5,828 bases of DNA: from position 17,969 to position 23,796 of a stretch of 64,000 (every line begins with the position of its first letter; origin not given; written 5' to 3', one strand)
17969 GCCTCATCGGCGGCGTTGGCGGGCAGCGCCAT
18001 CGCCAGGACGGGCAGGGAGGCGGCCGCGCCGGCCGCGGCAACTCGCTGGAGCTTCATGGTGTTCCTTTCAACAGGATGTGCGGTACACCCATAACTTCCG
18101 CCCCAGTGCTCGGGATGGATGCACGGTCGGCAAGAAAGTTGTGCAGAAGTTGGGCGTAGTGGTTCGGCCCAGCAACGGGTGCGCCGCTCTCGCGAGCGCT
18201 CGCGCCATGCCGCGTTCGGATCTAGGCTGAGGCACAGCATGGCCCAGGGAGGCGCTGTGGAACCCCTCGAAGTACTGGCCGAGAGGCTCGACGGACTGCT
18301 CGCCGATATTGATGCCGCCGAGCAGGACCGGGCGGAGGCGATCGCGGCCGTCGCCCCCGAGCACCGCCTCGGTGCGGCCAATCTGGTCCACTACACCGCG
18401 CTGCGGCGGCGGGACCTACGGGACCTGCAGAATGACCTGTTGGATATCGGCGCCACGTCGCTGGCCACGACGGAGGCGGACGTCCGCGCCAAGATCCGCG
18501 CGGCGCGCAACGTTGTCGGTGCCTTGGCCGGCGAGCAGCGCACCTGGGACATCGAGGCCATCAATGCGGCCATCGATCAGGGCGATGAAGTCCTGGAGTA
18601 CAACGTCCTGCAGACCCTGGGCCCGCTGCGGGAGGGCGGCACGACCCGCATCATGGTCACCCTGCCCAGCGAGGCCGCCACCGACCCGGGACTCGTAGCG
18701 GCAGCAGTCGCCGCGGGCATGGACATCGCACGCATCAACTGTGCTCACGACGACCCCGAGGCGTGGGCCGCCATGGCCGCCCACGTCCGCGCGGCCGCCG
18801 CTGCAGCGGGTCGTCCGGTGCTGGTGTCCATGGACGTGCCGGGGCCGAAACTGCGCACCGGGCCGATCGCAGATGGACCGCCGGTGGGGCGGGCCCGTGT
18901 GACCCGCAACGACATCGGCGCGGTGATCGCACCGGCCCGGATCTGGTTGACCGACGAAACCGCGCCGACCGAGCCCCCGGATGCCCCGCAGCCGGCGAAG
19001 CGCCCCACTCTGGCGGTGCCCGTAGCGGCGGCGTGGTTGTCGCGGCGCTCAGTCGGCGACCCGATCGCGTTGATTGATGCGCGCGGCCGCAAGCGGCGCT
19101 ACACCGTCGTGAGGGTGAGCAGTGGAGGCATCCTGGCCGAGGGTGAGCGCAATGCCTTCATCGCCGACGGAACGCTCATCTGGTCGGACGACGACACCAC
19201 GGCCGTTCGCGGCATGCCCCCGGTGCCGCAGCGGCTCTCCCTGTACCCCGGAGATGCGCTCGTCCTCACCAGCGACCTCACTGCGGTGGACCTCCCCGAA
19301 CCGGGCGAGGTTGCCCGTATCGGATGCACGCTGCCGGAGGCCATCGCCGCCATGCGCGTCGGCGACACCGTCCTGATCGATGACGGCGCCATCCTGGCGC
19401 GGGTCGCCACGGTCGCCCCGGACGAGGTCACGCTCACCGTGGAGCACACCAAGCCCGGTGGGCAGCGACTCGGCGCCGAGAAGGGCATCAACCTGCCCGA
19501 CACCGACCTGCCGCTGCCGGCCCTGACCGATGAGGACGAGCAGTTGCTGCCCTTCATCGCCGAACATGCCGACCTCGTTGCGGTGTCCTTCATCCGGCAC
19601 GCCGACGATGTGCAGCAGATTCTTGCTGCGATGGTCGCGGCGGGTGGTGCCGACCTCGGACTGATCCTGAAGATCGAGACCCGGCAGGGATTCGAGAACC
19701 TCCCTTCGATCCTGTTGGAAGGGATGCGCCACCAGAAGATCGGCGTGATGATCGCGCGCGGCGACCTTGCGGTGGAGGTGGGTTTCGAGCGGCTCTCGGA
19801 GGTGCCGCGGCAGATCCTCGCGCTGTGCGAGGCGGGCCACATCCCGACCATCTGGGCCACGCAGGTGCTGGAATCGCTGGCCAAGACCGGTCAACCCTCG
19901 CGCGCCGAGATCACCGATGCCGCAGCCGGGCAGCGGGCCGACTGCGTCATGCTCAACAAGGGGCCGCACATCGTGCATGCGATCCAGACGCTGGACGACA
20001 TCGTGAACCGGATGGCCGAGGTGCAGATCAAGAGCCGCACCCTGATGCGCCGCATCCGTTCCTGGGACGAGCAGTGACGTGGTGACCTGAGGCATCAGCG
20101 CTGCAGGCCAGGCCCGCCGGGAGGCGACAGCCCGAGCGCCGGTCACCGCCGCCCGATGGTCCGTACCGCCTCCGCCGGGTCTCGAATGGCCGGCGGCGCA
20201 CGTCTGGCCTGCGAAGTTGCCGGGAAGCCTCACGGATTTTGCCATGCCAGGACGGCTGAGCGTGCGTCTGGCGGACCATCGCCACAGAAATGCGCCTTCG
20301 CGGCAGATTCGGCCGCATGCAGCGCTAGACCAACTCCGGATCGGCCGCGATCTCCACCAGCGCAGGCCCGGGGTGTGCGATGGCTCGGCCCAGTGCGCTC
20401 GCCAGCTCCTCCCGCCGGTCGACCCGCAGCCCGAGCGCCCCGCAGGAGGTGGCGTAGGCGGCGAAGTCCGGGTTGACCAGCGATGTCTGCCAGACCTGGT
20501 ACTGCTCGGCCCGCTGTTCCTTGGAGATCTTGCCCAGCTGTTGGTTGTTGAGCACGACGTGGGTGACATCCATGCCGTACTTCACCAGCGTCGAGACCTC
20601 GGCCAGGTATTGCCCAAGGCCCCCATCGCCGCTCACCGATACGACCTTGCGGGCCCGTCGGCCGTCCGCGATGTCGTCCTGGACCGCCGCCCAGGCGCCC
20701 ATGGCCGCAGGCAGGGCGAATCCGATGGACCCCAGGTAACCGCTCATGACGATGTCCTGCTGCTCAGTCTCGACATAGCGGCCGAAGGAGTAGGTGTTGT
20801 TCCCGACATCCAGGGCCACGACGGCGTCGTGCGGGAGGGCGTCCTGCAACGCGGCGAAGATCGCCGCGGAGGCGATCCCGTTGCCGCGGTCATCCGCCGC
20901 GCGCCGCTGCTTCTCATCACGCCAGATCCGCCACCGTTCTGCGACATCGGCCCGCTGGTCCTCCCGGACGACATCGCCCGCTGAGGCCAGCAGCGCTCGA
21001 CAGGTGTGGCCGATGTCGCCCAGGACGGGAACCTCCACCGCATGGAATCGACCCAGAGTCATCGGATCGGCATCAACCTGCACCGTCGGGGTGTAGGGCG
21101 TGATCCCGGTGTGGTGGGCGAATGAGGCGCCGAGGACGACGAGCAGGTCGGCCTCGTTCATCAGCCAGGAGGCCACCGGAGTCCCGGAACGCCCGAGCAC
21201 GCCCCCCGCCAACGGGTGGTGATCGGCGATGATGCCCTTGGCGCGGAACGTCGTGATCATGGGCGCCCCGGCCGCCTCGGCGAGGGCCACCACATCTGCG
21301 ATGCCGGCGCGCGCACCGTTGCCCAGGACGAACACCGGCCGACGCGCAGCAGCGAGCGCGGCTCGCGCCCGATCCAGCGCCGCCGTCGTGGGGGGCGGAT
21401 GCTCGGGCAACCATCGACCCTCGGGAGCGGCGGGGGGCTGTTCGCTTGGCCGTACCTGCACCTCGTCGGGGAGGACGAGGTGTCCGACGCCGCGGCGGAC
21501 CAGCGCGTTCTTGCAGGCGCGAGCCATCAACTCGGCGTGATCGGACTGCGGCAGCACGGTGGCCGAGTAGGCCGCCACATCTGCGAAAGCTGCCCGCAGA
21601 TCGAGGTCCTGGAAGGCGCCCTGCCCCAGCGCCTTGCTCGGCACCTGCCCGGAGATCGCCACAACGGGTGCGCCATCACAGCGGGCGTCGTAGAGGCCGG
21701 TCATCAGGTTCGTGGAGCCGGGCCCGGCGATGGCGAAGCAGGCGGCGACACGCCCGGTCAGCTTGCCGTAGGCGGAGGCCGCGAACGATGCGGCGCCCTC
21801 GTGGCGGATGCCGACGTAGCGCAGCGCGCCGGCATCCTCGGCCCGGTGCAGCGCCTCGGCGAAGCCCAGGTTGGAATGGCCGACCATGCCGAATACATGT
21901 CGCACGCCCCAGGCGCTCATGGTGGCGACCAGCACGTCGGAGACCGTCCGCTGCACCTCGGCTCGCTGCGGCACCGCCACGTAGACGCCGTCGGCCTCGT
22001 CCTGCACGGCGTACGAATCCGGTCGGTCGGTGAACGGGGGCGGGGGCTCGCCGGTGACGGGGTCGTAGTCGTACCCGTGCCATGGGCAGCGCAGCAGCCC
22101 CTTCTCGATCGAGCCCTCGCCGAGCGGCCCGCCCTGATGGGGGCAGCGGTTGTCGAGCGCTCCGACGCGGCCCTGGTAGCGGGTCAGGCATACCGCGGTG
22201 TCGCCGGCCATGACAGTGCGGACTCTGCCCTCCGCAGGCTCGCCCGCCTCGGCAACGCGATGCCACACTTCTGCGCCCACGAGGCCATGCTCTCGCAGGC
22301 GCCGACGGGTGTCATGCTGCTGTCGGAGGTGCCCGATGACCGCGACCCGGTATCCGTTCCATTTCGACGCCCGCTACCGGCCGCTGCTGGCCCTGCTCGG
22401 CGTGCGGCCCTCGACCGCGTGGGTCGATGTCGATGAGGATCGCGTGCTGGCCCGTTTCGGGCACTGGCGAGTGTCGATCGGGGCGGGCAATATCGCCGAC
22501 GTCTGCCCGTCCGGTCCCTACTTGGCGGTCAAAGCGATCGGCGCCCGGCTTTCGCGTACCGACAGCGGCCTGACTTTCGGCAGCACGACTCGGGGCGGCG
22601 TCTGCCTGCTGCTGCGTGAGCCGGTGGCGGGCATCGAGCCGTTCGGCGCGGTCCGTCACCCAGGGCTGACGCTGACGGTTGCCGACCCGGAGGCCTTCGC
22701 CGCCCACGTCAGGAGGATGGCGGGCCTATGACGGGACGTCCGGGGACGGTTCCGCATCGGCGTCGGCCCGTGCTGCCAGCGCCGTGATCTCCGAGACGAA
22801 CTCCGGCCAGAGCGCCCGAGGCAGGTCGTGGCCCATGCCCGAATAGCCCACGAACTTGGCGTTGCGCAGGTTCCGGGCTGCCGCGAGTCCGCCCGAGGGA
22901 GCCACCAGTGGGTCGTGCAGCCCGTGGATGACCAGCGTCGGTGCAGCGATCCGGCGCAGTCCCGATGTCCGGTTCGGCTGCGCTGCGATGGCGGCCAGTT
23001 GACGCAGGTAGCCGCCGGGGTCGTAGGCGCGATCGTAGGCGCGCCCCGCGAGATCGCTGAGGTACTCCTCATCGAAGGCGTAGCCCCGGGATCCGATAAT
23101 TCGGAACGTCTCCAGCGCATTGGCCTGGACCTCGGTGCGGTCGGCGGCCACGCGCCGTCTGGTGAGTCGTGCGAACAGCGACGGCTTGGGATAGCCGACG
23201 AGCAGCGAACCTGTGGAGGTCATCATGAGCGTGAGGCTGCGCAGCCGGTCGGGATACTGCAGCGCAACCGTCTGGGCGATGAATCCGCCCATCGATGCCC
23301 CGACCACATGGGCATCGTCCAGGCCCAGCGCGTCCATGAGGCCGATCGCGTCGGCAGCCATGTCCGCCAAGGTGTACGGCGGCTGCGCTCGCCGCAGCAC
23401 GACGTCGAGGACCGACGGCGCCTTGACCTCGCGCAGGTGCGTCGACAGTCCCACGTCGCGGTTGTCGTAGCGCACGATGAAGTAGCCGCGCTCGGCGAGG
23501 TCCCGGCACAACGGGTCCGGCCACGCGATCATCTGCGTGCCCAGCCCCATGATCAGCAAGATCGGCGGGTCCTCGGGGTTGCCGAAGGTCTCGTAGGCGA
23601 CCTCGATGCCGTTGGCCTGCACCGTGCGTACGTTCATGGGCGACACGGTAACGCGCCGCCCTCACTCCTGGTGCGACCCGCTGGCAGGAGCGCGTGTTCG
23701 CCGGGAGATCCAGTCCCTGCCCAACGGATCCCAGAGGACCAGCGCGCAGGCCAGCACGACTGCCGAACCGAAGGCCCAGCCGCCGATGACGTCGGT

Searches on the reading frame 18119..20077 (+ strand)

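Call 54: search_protein_families(library=pfam, proteins=[window:18119-20077:+], max_evalue=0.001)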
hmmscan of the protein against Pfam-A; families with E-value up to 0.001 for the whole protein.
window:18119-20077:+ (652 aa): 1 family
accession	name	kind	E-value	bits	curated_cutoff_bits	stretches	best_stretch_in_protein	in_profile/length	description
PF00224.27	PK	-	1.1e-52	179.6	30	2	394-613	102-315/328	Pyruvate kinase, barrel domain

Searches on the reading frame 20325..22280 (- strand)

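Call 54: search_protein_families(library=pfam, proteins=[window:20325-22280:-], max_evalue=0.001)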
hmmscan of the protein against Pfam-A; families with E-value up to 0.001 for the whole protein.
window:20325-22280:- (651 aa): 5 families
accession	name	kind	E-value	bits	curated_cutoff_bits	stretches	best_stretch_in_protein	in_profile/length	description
PF02776.23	TPP_enzyme_N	-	4.9e-34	117.1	26.8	1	112-227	2-115/119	Thiamine pyrophosphate enzyme, N-terminal TPP binding domain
PF02775.26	TPP_enzyme_C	-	1.5e-33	116.2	21.9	1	491-644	1-151/151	Thiamine pyrophosphate enzyme, C-terminal TPP binding domain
PF00205.28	TPP_enzyme_M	-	1.6e-30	106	30.4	1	303-430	2-137/137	Thiamine pyrophosphate enzyme, central domain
PF00355.32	Rieske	-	5.3e-14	52.3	20.3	1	6-78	2-74/88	Rieske [2Fe-2S] domain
PF22543.2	Rieske_4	-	7.5e-05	23.4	28.4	1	25-78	19-76/119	Soluble Rieske-type ferredoxin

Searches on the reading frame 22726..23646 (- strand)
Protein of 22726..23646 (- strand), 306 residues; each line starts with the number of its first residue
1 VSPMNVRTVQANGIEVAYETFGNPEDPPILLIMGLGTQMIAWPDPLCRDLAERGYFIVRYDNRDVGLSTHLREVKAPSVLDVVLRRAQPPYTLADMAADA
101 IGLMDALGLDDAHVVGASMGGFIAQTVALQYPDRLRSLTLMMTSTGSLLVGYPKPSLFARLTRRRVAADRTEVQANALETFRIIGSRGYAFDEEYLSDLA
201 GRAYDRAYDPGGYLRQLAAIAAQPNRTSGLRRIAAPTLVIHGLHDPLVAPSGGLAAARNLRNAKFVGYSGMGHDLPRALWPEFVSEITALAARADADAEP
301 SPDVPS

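Call 54: search_protein_families(library=pfam, proteins=[window:22726-23646:-], max_evalue=0.001)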
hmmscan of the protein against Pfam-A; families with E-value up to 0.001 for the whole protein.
window:22726-23646:- (306 aa): 5 families
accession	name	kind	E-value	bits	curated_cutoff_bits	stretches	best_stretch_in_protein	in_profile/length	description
PF00561.26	Abhydrolase_1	-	3.3e-26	92.9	25.8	1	27-274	1-239/245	alpha/beta hydrolase fold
PF12146.15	Hydrolase_4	-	1.3e-12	48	27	1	41-275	18-234/239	Serine aminopeptidase, S33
PF12697.13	Abhydrolase_6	-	4.5e-12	47.5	26.3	1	34-276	6-206/217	Alpha/beta hydrolase family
PF08386.16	Abhydrolase_4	-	0.00016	22.1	21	1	232-274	32-74/103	TAP-like protein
PF00326.27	Peptidase_S9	-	0.00019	21.4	22.6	0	233-263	143-173/213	Prolyl oligopeptidase family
